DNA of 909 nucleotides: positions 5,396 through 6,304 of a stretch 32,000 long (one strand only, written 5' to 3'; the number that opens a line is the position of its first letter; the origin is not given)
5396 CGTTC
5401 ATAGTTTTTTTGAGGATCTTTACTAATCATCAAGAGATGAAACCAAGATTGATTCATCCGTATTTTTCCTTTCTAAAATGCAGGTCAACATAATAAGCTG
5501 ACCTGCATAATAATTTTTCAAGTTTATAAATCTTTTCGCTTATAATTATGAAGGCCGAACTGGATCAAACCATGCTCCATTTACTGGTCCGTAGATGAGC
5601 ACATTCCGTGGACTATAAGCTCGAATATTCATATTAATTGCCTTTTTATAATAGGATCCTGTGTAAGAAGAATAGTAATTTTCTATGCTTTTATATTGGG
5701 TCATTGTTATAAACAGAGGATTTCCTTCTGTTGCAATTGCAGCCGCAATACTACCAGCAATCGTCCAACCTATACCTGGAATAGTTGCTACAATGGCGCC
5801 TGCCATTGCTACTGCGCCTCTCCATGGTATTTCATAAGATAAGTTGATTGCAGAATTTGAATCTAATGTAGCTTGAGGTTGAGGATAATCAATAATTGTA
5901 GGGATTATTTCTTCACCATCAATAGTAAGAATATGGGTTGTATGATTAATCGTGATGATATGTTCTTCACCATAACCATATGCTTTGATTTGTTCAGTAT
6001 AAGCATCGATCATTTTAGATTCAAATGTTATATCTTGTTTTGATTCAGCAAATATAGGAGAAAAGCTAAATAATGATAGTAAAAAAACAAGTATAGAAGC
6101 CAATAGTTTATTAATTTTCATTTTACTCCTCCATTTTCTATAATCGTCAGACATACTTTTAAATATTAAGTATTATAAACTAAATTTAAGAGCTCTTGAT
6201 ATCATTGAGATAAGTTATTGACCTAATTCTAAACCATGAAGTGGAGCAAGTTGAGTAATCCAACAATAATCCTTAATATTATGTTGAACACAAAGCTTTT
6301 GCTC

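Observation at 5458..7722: AT-rich, GATC-poor 2.3-kb islet with an RNPP-like regulator, a secreted protein and a candidate pro-peptide: a possible undescribed peptide-signalling cassette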

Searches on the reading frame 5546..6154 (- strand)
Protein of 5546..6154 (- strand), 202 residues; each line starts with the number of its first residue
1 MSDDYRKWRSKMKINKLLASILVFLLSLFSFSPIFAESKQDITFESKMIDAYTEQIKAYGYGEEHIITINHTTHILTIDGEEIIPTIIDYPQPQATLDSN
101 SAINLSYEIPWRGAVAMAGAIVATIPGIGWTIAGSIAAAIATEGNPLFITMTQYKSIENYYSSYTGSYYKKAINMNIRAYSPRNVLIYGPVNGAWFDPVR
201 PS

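Call 4: search_protein_families(library=pfam, proteins=[window:5546-6154:-], max_evalue=1)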
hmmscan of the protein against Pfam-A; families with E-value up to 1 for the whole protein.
window:5546-6154:- (202 aa): 1 family
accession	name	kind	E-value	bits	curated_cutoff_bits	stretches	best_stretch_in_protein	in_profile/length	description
PF13786.12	DUF4179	-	0.01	16.7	30.1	1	7-61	2-59/94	Domain of unknown function (DUF4179)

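Call 8: find_homologous_proteins(query=window:5546-6121:-)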
Query window:5546-6121:- (191 aa): 10 proteins with E <= 0.001 among 226 candidates.
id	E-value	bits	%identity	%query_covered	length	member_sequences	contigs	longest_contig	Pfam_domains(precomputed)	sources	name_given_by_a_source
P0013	5.9e-116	403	96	100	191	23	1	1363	-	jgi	-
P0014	9.6e-87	307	72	100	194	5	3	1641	-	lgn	-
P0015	6.5e-58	214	58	99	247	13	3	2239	-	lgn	-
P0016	6.6e-57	210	54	98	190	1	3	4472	-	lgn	-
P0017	5.0e-54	201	54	98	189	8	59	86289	-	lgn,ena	-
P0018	4.0e-51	191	52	98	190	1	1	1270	-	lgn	-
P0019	1.3e-48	183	46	99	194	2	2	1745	-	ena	-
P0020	3.9e-48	182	49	99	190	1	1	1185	-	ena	-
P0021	1.9e-44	170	46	98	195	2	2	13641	-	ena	-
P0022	4.8e-29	119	46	73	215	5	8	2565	-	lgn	-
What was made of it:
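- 5546..6121 (-): sec191, a 191-aa secreted protein (cargo): Sec-type signal peptide, beta-rich body, and a central Gly/Ala-rich hydrophobic helical hairpin (residues 103-129). Orphan family and fold; candidate membrane-active effector. 10 homologues only (call 8).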

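Call 10: find_encoding_contigs(protein=P0017, flank=6000, max_places=4)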
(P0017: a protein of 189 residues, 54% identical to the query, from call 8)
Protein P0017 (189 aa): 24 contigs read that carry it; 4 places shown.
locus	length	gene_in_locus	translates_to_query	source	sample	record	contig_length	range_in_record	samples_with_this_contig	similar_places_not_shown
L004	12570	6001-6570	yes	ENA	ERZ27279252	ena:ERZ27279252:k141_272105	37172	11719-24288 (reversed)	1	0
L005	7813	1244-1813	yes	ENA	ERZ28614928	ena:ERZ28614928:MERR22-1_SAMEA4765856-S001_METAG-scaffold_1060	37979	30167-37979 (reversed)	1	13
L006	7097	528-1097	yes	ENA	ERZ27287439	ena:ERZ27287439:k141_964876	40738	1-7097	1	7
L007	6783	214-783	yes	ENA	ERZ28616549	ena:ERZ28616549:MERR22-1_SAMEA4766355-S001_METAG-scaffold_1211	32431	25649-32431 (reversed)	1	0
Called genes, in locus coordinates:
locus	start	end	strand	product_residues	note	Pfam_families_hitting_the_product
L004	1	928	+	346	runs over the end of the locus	PF00154:RecA_N, PF08423:Rad51, PF06745:ATPase, PF27531:MT3502_N (weak), PF21096:RecA_C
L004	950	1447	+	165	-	PF14378:PAP2_3 (weak), PF01569:PAP2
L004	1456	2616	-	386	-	PF14689:SPOB_a (faint), PF14501:HATPase_c_5 (weak)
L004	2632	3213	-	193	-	-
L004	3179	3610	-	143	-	PF04397:LytTR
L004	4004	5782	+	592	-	PF01609:DDE_Tnp_1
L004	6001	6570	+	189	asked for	-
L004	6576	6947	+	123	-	-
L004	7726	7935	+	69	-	-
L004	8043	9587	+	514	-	PF12072:RNase_Y_N, PF00013:KH_1, PF08668:HDOD (faint), PF01966:HD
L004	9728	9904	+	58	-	PF12797:Fer4_2, PF12837:Fer4_6, PF13237:Fer4_10, PF00037:Fer4, PF13459:Fer4_15 (weak), PF14697:Fer4_21, PF12838:Fer4_7, PF13187:Fer4_9, +4 more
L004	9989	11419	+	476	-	PF00919:UPF0004, PF04055:Radical_SAM, PF01938:TRAM (weak)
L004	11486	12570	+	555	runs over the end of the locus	PF00753:Lactamase_B (weak), PF07521:RMMBL (faint), PF22505:RNase_J_b_CASP, PF17770:RNase_J_C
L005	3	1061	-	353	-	?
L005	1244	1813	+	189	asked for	-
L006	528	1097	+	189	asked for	-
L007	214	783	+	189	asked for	-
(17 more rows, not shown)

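Call 22: predict_structure(alignment_id=A2)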
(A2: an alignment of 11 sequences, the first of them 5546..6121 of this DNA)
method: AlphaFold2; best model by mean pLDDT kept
length: 191 residues; sequences in the alignment: 11
mean_pLDDT: 82.6   pTM: 0.72
mean pLDDT of the five models: 82.6, 82.4, 79.8, 73.7, 65.2
residues with pLDDT >= 90: 70; 70-90: 94; 50-70: 19; < 50: 8
segments of 3 or more residues with pLDDT < 50: 21-28
pLDDT, mean of each block of 10 residues (from residue 1): 69 70 44 86 89 91 92 85 72 92 90 85 84 88 89 83 92 90 81 58
secondary structure, 60 per line:
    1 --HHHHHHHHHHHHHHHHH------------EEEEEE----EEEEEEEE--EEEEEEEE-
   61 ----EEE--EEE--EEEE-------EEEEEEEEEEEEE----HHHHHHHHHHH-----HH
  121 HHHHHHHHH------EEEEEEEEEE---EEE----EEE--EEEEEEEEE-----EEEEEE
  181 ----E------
elements in order: H3-19 E32-37 E42-49 E52-59 E65-67 E70-72 E75-78 E86-98 H103-113 H119-129 E136-145 E149-151 E156-158 E161-169 E175-180
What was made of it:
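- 5546..6121 (-): AF2 pLDDT 82.6 (call 22).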

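Call 32: search_protein_families(library=ncbifam, proteins=[window:5546-6121:-], max_evalue=1)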
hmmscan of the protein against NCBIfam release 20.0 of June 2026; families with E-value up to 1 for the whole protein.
window:5546-6121:- (191 aa): 0 families

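Call 35: fold_search(model_id=the predicted structure, library=pdb)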
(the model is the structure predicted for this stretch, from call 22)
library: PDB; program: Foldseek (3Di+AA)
matches with E <= 10: 342; with E <= 0.001: 0
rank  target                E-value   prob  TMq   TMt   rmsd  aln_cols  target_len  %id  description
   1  6pon_B                1.0e-01  0.25  0.20  0.15  15.1       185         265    6  CRYSTAL STRUCTURE OF THE N-TERMINAL DOMAIN OF FIBRONECTIN- BINDING PROTEIN PAVA FROM STREPTOCOCCUS PNEUMONIAE (released 2019-07-31)
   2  5h3x                  1.2e-01  0.21  0.20  0.15  15.0       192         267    9  The structure of the N-terminal of the fibronectin/fibrinogen-binding protein from Streptococcus suis (FBPS) (released 2016-11-16)
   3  8fo9_E                1.5e-01  0.09  0.14  0.03  15.9       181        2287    7  Cryo-EM structure of Rab29-LRRK2 complex in the LRRK2 tetramer state (released 2024-01-03)
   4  6pon_A                1.6e-01  0.15  0.19  0.15  15.3       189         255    7  CRYSTAL STRUCTURE OF THE N-TERMINAL DOMAIN OF FIBRONECTIN- BINDING PROTEIN PAVA FROM STREPTOCOCCUS PNEUMONIAE (released 2019-07-31)
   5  8fo9_F                1.6e-01  0.08  0.15  0.03  15.6       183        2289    6  Cryo-EM structure of Rab29-LRRK2 complex in the LRRK2 tetramer state (released 2024-01-03)
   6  3doa                  2.7e-01  0.23  0.23  0.18  12.8       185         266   11  The crystal structure of the fibrinogen binding protein from Staphylococcus aureus (released 2008-09-30)
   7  9ci3_A                4.7e-01  0.06  0.15  0.04  15.3       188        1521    8  Structure of the LRRK2/14-3-3 complex (released 2025-09-03)
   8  6e8n_A                6.5e-01  0.04  0.15  0.15  14.8       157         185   11  Crystal structure of glycosylated human EPDR1 (released 2019-01-23)
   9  5yqq_A                7.3e-01  0.11  0.17  0.19   9.1       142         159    9  Crystal structure of a domain-swapped dimer of the second StARkin domain of Lam2 (released 2018-01-31)
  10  7aex                  8.6e-01  0.85  0.19  0.14   2.0        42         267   26  NRD-HEPN domains (N-terminal truncation) of Escherichia coli RnlA endoribonuclease (released 2021-06-09)
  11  4r8x_B                8.6e-01  0.04  0.15  0.11  19.3       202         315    7  Crystal structure of a uricase from Bacillus fastidious (released 2015-05-27)
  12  9fei                  9.1e-01  0.08  0.17  0.18  13.3       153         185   12  Crystal structure of protein D: defoliating toxin form Fusarium oxysporum f.sp. vasinfectum (released 2025-05-28)
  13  9xps_6                9.1e-01  0.07  0.18  0.15  18.1       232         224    6  The neck structure of the Phage Phikz (released 2026-02-11)
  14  8tyq_A                9.1e-01  0.07  0.17  0.04  15.7       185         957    6  Structure of the C-terminal half of LRRK2 bound to GZD-824 (G2019S mutant) (released 2023-12-06)
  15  8u7h                  9.6e-01  0.06  0.16  0.03  16.1       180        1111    5  Cryo-EM structure of LRRK2 bound to type I inhibitor GNE-7915 (released 2024-01-31)
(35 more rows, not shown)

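Call 47: find_related_loci(query=A2, collection=viral_contigs, flank=6000)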
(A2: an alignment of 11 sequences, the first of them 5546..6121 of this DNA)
Query A2 (191 aa) in viral_contigs; peptide patterns used: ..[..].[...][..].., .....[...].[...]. (x = any residue, [..] = any of these).
49 stretches matched a pattern, but none encodes a relative of the query by tblastn (E <= 1e-3).

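Call 70: search_protein_families(library=padloc, proteins=[window:5546-6121:-], max_evalue=0.1)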
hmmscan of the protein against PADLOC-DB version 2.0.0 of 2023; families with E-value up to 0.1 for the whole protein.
window:5546-6121:- (191 aa): 0 families

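Call 71: search_protein_families(library=phrogs, proteins=[window:5546-6121:-], max_evalue=0.1)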
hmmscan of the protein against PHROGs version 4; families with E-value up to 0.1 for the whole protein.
window:5546-6121:- (191 aa): 0 families

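Call 72: fold_search(model_id=the predicted structure, library=viral)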
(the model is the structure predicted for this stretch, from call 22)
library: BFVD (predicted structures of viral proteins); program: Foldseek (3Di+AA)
matches with E <= 10: 691; with E <= 0.001: 0
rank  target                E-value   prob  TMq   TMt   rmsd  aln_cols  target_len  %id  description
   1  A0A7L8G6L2            1.6e-03  0.97  0.21  0.26  21.2       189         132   12  (no name in the UniProt tables at hand)
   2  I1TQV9                4.2e-02  0.25  0.20  0.12  16.0       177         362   10  (no name in the UniProt tables at hand)
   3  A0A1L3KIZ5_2          5.3e-02  0.25  0.16  0.04  18.6       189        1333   10  Replicase polyprotein 1ab [Wenling nido-like virus 1]
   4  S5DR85                1.1e-01  0.38  0.21  0.08  16.7       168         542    9  AsIV-cont00074-ORF1 [Apophua simplicipes ichnovirus]
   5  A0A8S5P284            1.4e-01  0.41  0.17  0.18  10.0       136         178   15  Uncharacterized protein [Myoviridae sp. ctLnO19]
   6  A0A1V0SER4            1.6e-01  0.84  0.20  0.17  19.6        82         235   18  Uncharacterized protein [Hokovirus HKV1]
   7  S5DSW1                1.6e-01  0.30  0.21  0.07  16.6       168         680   10  AsIV-cont00012-ORF1 [Apophua simplicipes ichnovirus]
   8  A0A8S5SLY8            1.6e-01  0.14  0.20  0.05  22.2       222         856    8  Receptor recognition protein, Long tail, Helical sandwich, Tail fiber [Myoviridae sp. ctPoO4]
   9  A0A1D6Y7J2            1.7e-01  0.11  0.16  0.13  13.2       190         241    6  (no name in the UniProt tables at hand)
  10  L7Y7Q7                1.8e-01  0.08  0.14  0.08  17.8       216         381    9  Putative BTB/POZ domain and WD-repeat protein [Megavirus lba]
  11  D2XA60                2.4e-01  0.06  0.15  0.13  16.4       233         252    8  MORN repeat-containing protein [Marseillevirus marseillevirus]
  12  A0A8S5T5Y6            2.7e-01  0.16  0.23  0.18  17.9       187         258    9  Uncharacterized protein [Siphoviridae sp. ctL7J9]
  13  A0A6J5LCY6            2.7e-01  0.06  0.14  0.09  15.7       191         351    9  Uncharacterized protein [uncultured Caudovirales phage]
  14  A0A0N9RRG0            2.7e-01  0.06  0.13  0.06  21.3       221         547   11  Phosphodiester glycosidase domain-containing protein [Bacillus phage VMY22]
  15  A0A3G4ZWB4            3.0e-01  0.35  0.20  0.22  12.2       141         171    8  SWIM-type domain-containing protein [Faunusvirus sp.]
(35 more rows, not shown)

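Call 89: search_protein_families(library=pfam, proteins=[L004:2632-3213:-, L004:3179-3610:-], max_evalue=0.01)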
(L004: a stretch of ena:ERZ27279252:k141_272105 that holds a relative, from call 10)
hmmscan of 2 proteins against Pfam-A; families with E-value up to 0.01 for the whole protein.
L004:2632-3213:- (193 aa): 0 families

L004:3179-3610:- (143 aa): 1 family
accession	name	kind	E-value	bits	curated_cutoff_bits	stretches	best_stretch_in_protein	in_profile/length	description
PF04397.21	LytTR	-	1e-08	35.7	22.6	1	49-136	6-97/98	LytTr DNA-binding domain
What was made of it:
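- In L004 the sec/mem pair sits beside a LytTR-type regulator cluster (calls 10, 89), a type that controls bacteriocins in streptococci (general knowledge).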
